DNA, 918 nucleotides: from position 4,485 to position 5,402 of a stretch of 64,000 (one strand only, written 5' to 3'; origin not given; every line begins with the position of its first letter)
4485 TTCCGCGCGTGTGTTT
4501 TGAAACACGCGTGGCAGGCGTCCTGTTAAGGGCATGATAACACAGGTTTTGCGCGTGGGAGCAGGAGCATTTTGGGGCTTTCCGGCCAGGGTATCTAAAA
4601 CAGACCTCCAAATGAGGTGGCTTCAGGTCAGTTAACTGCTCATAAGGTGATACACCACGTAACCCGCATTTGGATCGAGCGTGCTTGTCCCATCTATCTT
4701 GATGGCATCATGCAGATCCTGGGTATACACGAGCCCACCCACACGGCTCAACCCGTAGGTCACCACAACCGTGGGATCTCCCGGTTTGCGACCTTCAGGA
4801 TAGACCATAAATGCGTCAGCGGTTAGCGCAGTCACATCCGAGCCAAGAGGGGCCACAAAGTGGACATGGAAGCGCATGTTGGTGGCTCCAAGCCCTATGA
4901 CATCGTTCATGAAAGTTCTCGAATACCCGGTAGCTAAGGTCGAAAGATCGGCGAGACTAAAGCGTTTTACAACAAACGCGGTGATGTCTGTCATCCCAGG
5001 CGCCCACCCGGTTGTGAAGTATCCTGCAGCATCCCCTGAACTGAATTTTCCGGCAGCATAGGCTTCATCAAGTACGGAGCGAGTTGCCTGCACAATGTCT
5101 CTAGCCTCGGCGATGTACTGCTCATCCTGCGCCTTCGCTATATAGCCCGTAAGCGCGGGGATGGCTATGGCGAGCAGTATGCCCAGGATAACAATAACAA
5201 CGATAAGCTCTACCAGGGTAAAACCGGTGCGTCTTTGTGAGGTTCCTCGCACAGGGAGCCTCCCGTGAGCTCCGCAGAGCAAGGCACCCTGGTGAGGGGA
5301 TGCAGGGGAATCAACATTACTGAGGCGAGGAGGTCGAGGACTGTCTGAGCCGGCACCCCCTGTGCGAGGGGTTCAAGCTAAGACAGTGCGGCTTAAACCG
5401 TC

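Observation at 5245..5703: Locus 1: a G11 tract keeps the leader ORF open, but it ends at a TGA (TGG in the paralog) 3 nt before a stem arm that can mask the pilin GTG start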

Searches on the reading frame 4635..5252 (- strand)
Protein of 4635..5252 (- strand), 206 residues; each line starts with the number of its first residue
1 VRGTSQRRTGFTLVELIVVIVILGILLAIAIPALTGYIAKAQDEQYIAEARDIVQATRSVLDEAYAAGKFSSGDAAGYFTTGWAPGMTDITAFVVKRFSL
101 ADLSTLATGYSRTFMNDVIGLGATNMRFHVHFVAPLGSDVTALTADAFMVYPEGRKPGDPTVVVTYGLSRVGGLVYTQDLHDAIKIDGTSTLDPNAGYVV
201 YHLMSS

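Call 16: search_protein_families(library=pfam, max_evalue=0.01, proteins=[window:4635-5252:-])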
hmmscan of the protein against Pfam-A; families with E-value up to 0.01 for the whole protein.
seq(206 aa): 1 family
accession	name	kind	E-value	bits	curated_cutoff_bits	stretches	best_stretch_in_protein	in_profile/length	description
PF07963.17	N_methyl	-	2.4e-08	33.6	21.2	1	7-31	3-27/27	Prokaryotic N-terminal methylation motif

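Call 17: search_protein_families(library=ncbifam, max_evalue=0.01, proteins=[window:4635-5252:-])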
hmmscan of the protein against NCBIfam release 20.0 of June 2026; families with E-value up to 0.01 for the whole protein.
seq(206 aa): 11 families
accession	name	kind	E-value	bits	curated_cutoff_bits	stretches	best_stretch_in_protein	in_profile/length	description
TIGR01710.1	typeII_sec_gspG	equivalog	8e-09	35.6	88.85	1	10-56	2-48/134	type II secretion system major pseudopilin GspG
NF007862.0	PRK10574.1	equivalog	1.1e-08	35.3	138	1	7-41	3-37/145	prepilin peptidase-dependent pilin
NF041775.1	typeIV_PilA_Myxo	equivalog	2.1e-08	34.4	400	1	6-71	8-73/214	type IV pilin protein PilA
TIGR02532.1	IV_pilin_GFxxxE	domain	3.1e-07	29.9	16.3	1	9-31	2-24/24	prepilin-type N-terminal cleavage/methylation domain-containing protein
NF040999.1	pilin_ComGC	equivalog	1.9e-06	27.9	75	1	9-43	2-36/84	competence type IV pilus major pilin ComGC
TIGR01708.2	typeII_sec_gspH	equivalog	3e-06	27.4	80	1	9-68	2-58/169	type II secretion system minor pseudopilin GspH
TIGR02596.1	TIGR02596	subfamily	1e-05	25.7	70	1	11-40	1-30/196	Verru_Chthon cassette protein D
NF007800.0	PRK10506.1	equivalog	0.001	18.9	158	1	5-58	5-58/163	prepilin peptidase-dependent protein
TIGR02599.1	TIGR02599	subfamily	0.0013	18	256.5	1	10-139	1-123/361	Verru_Chthon cassette protein C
NF041013.1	T4P_ComGE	equivalog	0.0027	17.8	49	1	9-50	4-45/83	competence type IV pilus minor pilin ComGE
NF006453.0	PRK08808.1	equivalog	0.0098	15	295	0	6-65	4-63/211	type II secretion system protein J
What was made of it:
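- On Type IV pilin-like proteins (class III signal peptide): Pfam PF07963 E=2.4e-8 to 3.5e-7 and TIGR02532 in all three proteins (calls 16, 17).
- Checked: (206 aa; Pfam N_methyl E=2.4e-8, TIGR02532; calls 16, 17).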

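Call 53: find_homologous_proteins(query=window:4635-5252:-, max_evalue=0.001)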
Query window:4635-5252:- (206 aa): 556 proteins with E <= 0.001 among 2558 candidates; the best 120 are listed.
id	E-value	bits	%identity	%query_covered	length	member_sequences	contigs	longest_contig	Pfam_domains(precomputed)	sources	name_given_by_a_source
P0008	8.2e-128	442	100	100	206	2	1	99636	PF07963.18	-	-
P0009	1.0e-65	239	67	90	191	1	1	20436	-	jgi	jgi:type II secretory pathway pseudopilin PulG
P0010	2.1e-36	144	44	99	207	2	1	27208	PF07963.18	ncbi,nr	ncbi:MAG: type II secretion system GspH family protein [Coriobacteriales bacterium]|nr:type II secre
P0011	2.7e-36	143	47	97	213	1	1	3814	PF07963.18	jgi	jgi:prepilin-type N-terminal cleavage/methylation domain-containing protein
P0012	1.9e-34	137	45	97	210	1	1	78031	PF07963.18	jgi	jgi:prepilin-type N-terminal cleavage/methylation domain-containing protein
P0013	5.5e-34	136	43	100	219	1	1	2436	PF07963.18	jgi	jgi:prepilin-type N-terminal cleavage/methylation domain-containing protein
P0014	5.8e-34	136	43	97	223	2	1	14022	PF07963.18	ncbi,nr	ncbi:MAG: type II secretion system GspH family protein [Coriobacteriales bacterium]|nr:type II secre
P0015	1.1e-33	135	44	99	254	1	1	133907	PF07963.18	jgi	jgi:prepilin-type N-terminal cleavage/methylation domain-containing protein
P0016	3.2e-33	133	44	98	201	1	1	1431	PF07963.18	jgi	jgi:prepilin-type N-terminal cleavage/methylation domain-containing protein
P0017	5.9e-33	132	44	98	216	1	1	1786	PF07963.18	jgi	jgi:prepilin-type N-terminal cleavage/methylation domain-containing protein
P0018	8.4e-33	132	45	98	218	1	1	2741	PF07963.18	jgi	jgi:prepilin-type N-terminal cleavage/methylation domain-containing protein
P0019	5.2e-32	129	44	99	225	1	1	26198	PF07963.18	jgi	jgi:prepilin-type N-terminal cleavage/methylation domain-containing protein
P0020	6.9e-32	129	41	98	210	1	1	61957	PF07963.18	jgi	jgi:prepilin-type N-terminal cleavage/methylation domain-containing protein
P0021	1.0e-31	128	44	95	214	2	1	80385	PF07963.18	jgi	jgi:prepilin-type N-terminal cleavage/methylation domain-containing protein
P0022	1.1e-31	128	44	97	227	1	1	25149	PF07963.18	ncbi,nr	ncbi:MAG: prepilin-type N-terminal cleavage/methylation domain-containing protein, partial [Coriobac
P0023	1.1e-31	128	42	99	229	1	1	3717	PF07963.18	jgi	jgi:prepilin-type N-terminal cleavage/methylation domain-containing protein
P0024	2.0e-31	127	43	99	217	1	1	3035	PF07963.18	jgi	jgi:prepilin-type N-terminal cleavage/methylation domain-containing protein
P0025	2.2e-31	127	43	98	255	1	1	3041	PF07963.18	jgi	jgi:prepilin-type N-terminal cleavage/methylation domain-containing protein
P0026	3.1e-31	127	42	98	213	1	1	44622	PF07963.18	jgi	jgi:prepilin-type N-terminal cleavage/methylation domain-containing protein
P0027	4.2e-31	126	42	96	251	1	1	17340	PF07963.18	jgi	jgi:prepilin-type N-terminal cleavage/methylation domain-containing protein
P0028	1.9e-30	124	44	97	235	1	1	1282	PF07963.18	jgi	jgi:prepilin-type N-terminal cleavage/methylation domain-containing protein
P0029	2.0e-30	124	44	96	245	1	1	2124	PF07963.18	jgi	jgi:prepilin-type N-terminal cleavage/methylation domain-containing protein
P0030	2.2e-30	124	38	83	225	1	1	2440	PF07963.18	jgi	jgi:prepilin-type N-terminal cleavage/methylation domain-containing protein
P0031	2.3e-30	124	44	95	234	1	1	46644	PF07963.18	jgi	jgi:prepilin-type N-terminal cleavage/methylation domain-containing protein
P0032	3.9e-30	123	41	95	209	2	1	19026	PF07963.18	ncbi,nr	ncbi:MAG: prepilin-type N-terminal cleavage/methylation domain-containing protein [Clostridiales Fam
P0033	3.9e-30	123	44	95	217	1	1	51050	PF07963.18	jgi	jgi:prepilin-type N-terminal cleavage/methylation domain-containing protein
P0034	6.2e-30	123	43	98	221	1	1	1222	PF07963.18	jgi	jgi:prepilin-type N-terminal cleavage/methylation domain-containing protein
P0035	1.0e-29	122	43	97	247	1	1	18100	PF07963.18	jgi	jgi:prepilin-type N-terminal cleavage/methylation domain-containing protein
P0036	1.2e-29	122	41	98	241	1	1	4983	PF07963.18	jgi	jgi:prepilin-type N-terminal cleavage/methylation domain-containing protein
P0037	1.5e-29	121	41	96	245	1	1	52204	PF07963.18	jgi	jgi:prepilin-type N-terminal cleavage/methylation domain-containing protein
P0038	6.2e-29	119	41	98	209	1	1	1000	PF07963.18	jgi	jgi:prepilin-type N-terminal cleavage/methylation domain-containing protein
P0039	9.6e-29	119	43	96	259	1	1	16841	PF07963.18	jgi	jgi:prepilin-type N-terminal cleavage/methylation domain-containing protein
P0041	1.3e-28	118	41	96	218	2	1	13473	PF07963.18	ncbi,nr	ncbi:MAG: prepilin-type N-terminal cleavage/methylation domain-containing protein [Clostridiales Fam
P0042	1.4e-28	118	42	98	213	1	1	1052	PF07963.18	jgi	jgi:prepilin-type N-terminal cleavage/methylation domain-containing protein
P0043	2.5e-28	117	40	99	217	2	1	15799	PF07963.18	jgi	jgi:prepilin-type N-terminal cleavage/methylation domain-containing protein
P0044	2.5e-28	117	43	96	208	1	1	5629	PF07963.18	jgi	jgi:prepilin-type N-terminal cleavage/methylation domain-containing protein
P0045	3.1e-28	117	41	100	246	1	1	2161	PF07963.18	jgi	jgi:prepilin-type N-terminal cleavage/methylation domain-containing protein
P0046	4.6e-28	117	40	97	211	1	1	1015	PF07963.18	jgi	jgi:prepilin-type N-terminal cleavage/methylation domain-containing protein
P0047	5.7e-28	116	42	97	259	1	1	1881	PF07963.18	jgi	jgi:prepilin-type N-terminal cleavage/methylation domain-containing protein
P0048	6.4e-28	116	41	97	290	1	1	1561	PF07963.18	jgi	jgi:prepilin-type N-terminal cleavage/methylation domain-containing protein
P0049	7.1e-28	116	41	99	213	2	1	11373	PF07963.18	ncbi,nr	ncbi:MAG: type II secretion system GspH family protein [Coriobacteriales bacterium]|nr:type II secre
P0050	1.3e-27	115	41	98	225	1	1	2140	PF07963.18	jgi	jgi:prepilin-type N-terminal cleavage/methylation domain-containing protein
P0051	1.5e-27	115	42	97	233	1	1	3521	PF07963.18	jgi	jgi:prepilin-type N-terminal cleavage/methylation domain-containing protein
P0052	1.7e-27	115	38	96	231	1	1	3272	PF07963.18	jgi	jgi:prepilin-type N-terminal cleavage/methylation domain-containing protein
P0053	2.0e-27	114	39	99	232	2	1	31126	PF07963.18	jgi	jgi:prepilin-type N-terminal cleavage/methylation domain-containing protein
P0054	2.2e-27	114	44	95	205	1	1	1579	PF07963.18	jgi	jgi:prepilin-type N-terminal cleavage/methylation domain-containing protein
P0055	3.1e-27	114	36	83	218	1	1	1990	PF07963.18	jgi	jgi:prepilin-type N-terminal cleavage/methylation domain-containing protein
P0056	4.6e-27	113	41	98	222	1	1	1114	PF07963.18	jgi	jgi:prepilin-type N-terminal cleavage/methylation domain-containing protein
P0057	4.7e-27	113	42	99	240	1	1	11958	PF07963.18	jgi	jgi:prepilin-type N-terminal cleavage/methylation domain-containing protein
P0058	5.2e-27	113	44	99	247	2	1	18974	PF07963.18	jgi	jgi:prepilin-type N-terminal cleavage/methylation domain-containing protein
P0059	7.5e-27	113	38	99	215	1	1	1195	PF07963.18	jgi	jgi:prepilin-type N-terminal cleavage/methylation domain-containing protein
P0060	7.9e-27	112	39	98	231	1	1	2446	PF07963.18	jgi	jgi:prepilin-type N-terminal cleavage/methylation domain-containing protein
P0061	9.3e-27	112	40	94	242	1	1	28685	PF07963.18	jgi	jgi:prepilin-type N-terminal cleavage/methylation domain-containing protein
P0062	9.8e-27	112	40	100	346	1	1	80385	PF07963.18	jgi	jgi:prepilin-type N-terminal cleavage/methylation domain-containing protein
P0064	1.2e-26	112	43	98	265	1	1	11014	PF07963.18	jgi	jgi:prepilin-type N-terminal cleavage/methylation domain-containing protein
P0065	2.0e-26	111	41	99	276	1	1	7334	PF07963.18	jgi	jgi:prepilin-type N-terminal cleavage/methylation domain-containing protein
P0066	2.2e-26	111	40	97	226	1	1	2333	PF07963.18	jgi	jgi:prepilin-type N-terminal cleavage/methylation domain-containing protein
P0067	2.2e-26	111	39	99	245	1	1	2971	PF07963.18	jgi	jgi:prepilin-type N-terminal cleavage/methylation domain-containing protein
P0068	2.2e-26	111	40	96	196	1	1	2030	PF07963.18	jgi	jgi:prepilin-type N-terminal cleavage/methylation domain-containing protein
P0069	2.3e-26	111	41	98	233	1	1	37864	PF07963.18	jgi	jgi:prepilin-type N-terminal cleavage/methylation domain-containing protein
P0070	2.4e-26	111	40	100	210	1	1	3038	PF07963.18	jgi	jgi:prepilin-type N-terminal cleavage/methylation domain-containing protein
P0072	3.1e-26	111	41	96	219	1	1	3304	PF07963.18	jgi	jgi:prepilin-type N-terminal cleavage/methylation domain-containing protein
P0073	3.1e-26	111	41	98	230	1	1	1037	PF07963.18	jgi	jgi:prepilin-type N-terminal cleavage/methylation domain-containing protein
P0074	4.0e-26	110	39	94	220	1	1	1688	PF07963.18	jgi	jgi:prepilin-type N-terminal cleavage/methylation domain-containing protein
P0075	5.1e-26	110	42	99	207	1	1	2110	PF07963.18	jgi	jgi:prepilin-type N-terminal cleavage/methylation domain-containing protein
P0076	7.7e-26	109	42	97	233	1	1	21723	PF07963.18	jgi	jgi:prepilin-type N-terminal cleavage/methylation domain-containing protein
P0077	7.9e-26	109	38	98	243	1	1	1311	PF07963.18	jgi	jgi:type IV pilus assembly protein PilA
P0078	9.7e-26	109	37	82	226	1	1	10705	PF07963.18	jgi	jgi:prepilin-type N-terminal cleavage/methylation domain-containing protein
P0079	1.1e-25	109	38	95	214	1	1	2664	PF07963.18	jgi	jgi:prepilin-type N-terminal cleavage/methylation domain-containing protein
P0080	1.3e-25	109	40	100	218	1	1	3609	PF07963.18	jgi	jgi:prepilin-type N-terminal cleavage/methylation domain-containing protein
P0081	1.5e-25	108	40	95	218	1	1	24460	PF07963.18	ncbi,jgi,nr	ncbi:MAG: prepilin-type N-terminal cleavage/methylation domain-containing protein [Clostridiales Fam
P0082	1.6e-25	108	41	95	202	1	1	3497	PF07963.18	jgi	jgi:prepilin-type N-terminal cleavage/methylation domain-containing protein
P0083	2.1e-25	108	39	96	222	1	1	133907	PF07963.18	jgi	jgi:prepilin-type N-terminal cleavage/methylation domain-containing protein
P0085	4.3e-25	107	41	95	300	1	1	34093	PF07963.18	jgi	jgi:prepilin-type N-terminal cleavage/methylation domain-containing protein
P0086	4.4e-25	107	38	99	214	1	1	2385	PF07963.18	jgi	jgi:prepilin-type N-terminal cleavage/methylation domain-containing protein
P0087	4.4e-25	107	42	96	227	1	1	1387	PF07963.18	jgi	jgi:prepilin-type N-terminal cleavage/methylation domain-containing protein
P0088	4.9e-25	107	45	80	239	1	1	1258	PF07963.18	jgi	jgi:prepilin-type N-terminal cleavage/methylation domain-containing protein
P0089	5.4e-25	106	40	97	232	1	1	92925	PF07963.18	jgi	jgi:prepilin-type N-terminal cleavage/methylation domain-containing protein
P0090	6.7e-25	106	39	100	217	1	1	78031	PF07963.18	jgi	jgi:prepilin-type N-terminal cleavage/methylation domain-containing protein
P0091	1.1e-24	106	39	96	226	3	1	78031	PF07963.18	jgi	jgi:prepilin-type N-terminal cleavage/methylation domain-containing protein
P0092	1.8e-24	105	40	96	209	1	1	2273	PF07963.18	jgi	jgi:prepilin-type N-terminal cleavage/methylation domain-containing protein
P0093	1.9e-24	105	39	96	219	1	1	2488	PF07963.18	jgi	jgi:prepilin-type N-terminal cleavage/methylation domain-containing protein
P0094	1.9e-24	105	39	98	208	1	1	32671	PF07963.18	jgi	jgi:prepilin-type N-terminal cleavage/methylation domain-containing protein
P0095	2.2e-24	104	41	97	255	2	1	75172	PF07963.18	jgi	jgi:prepilin-type N-terminal cleavage/methylation domain-containing protein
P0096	3.1e-24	104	39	95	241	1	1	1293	PF07963.18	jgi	jgi:prepilin-type N-terminal cleavage/methylation domain-containing protein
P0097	3.7e-24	104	39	99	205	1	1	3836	PF07963.18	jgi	jgi:prepilin-type N-terminal cleavage/methylation domain-containing protein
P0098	6.4e-24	103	40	99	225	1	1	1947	PF07963.18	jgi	jgi:prepilin-type N-terminal cleavage/methylation domain-containing protein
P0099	6.6e-24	103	40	96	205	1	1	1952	PF07963.18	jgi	jgi:prepilin-type N-terminal cleavage/methylation domain-containing protein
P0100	7.1e-24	103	42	96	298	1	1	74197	PF07963.18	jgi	jgi:prepilin-type N-terminal cleavage/methylation domain-containing protein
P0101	1.0e-23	102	38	96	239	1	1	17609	PF07963.18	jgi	jgi:prepilin-type N-terminal cleavage/methylation domain-containing protein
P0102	1.1e-23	102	40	98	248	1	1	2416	PF07963.18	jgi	jgi:prepilin-type N-terminal cleavage/methylation domain-containing protein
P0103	1.5e-23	102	37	95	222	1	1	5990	PF07963.18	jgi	jgi:prepilin-type N-terminal cleavage/methylation domain-containing protein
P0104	2.3e-23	101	39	96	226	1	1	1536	PF07963.18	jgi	jgi:prepilin-type N-terminal cleavage/methylation domain-containing protein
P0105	3.3e-23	101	38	96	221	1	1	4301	PF07963.18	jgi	jgi:prepilin-type N-terminal cleavage/methylation domain-containing protein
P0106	3.4e-23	101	38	95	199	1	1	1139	PF07963.18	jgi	jgi:prepilin-type N-terminal cleavage/methylation domain-containing protein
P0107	3.9e-23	100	40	100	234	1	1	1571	PF07963.18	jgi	jgi:prepilin-type N-terminal cleavage/methylation domain-containing protein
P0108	3.9e-23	100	35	83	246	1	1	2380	PF07963.18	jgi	jgi:prepilin-type N-terminal cleavage/methylation domain-containing protein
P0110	8.4e-23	99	39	97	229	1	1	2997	PF07963.18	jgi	jgi:prepilin-type N-terminal cleavage/methylation domain-containing protein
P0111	8.6e-23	99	41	97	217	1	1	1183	PF07963.18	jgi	jgi:prepilin-type N-terminal cleavage/methylation domain-containing protein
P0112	9.3e-23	99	38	95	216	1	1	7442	PF07963.18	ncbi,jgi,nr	ncbi:MAG: prepilin-type N-terminal cleavage/methylation domain-containing protein [Clostridiales Fam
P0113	9.9e-23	99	42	96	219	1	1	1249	PF07963.18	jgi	jgi:prepilin-type N-terminal cleavage/methylation domain-containing protein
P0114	2.1e-22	98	37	99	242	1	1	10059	PF07963.18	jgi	jgi:prepilin-type N-terminal cleavage/methylation domain-containing protein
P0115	2.5e-22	98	29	82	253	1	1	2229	PF07963.18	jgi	jgi:type IV pilus assembly protein PilA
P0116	2.6e-22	98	41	99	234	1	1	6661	PF07963.18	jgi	jgi:prepilin-type N-terminal cleavage/methylation domain-containing protein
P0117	3.5e-22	97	36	99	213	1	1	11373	PF07963.18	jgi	jgi:prepilin-type N-terminal cleavage/methylation domain-containing protein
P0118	4.0e-22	97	42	98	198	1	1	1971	PF07963.18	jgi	jgi:prepilin-type N-terminal cleavage/methylation domain-containing protein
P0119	5.9e-22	97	40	94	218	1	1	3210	PF07963.18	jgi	jgi:prepilin-type N-terminal cleavage/methylation domain-containing protein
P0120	7.6e-22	96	41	95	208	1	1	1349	PF07963.18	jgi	jgi:prepilin-type N-terminal cleavage/methylation domain-containing protein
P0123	1.7e-21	95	34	98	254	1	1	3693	PF07963.18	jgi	jgi:prepilin-type N-terminal cleavage/methylation domain-containing protein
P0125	2.6e-21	95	37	99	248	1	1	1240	PF07963.18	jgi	jgi:prepilin-type N-terminal cleavage/methylation domain-containing protein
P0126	3.3e-21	94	38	99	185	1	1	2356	PF07963.18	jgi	jgi:prepilin-type N-terminal cleavage/methylation domain-containing protein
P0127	4.4e-21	94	40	96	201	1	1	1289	PF07963.18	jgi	jgi:prepilin-type N-terminal cleavage/methylation domain-containing protein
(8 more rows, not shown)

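Call 55: find_encoding_contigs(protein=P0009, flank=3000, max_places=4)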
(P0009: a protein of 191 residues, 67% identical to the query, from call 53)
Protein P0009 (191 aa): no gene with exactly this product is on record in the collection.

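Call 56: find_encoding_contigs(protein=P0062, flank=2500, max_places=4)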
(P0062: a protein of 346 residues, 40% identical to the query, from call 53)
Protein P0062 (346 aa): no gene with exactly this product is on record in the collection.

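Call 57: find_encoding_contigs(protein=P0039, flank=2500, max_places=4)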
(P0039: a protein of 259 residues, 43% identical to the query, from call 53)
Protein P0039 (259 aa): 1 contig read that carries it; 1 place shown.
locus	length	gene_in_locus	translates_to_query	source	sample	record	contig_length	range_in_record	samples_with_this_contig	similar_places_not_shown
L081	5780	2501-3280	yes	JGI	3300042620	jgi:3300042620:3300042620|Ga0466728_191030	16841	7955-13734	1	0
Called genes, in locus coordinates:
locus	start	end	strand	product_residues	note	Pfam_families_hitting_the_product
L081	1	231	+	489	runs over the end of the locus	-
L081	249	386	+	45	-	-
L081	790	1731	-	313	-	PF01145:Band_7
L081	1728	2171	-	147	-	PF01957:NfeD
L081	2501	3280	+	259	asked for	PF07963:N_methyl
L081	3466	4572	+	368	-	PF04055:Radical_SAM (weak)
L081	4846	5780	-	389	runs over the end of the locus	PF13489:Methyltransf_23, PF01209:Ubie_methyltran, PF01728:FtsJ (faint), PF05148:Methyltransf_8 (weak), PF13847:Methyltransf_31, PF08241:Methyltransf_11, PF08242:Methyltransf_12, PF13649:Methyltransf_25, +1 more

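Call 59: find_encoding_contigs(protein=P0100, flank=1500, max_places=3)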
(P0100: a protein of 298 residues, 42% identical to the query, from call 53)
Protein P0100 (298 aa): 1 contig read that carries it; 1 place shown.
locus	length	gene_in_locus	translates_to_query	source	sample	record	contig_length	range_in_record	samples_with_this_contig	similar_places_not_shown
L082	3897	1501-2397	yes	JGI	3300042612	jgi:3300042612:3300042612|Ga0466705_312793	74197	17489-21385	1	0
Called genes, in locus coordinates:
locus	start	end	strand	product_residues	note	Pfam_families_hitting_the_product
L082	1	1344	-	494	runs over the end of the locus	PF07963:N_methyl (faint)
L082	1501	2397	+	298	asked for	PF07963:N_methyl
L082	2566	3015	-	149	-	PF01850:PIN, PF13470:PIN_3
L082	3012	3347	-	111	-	-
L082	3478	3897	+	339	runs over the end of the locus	PF01966:HD, PF13286:HD_assoc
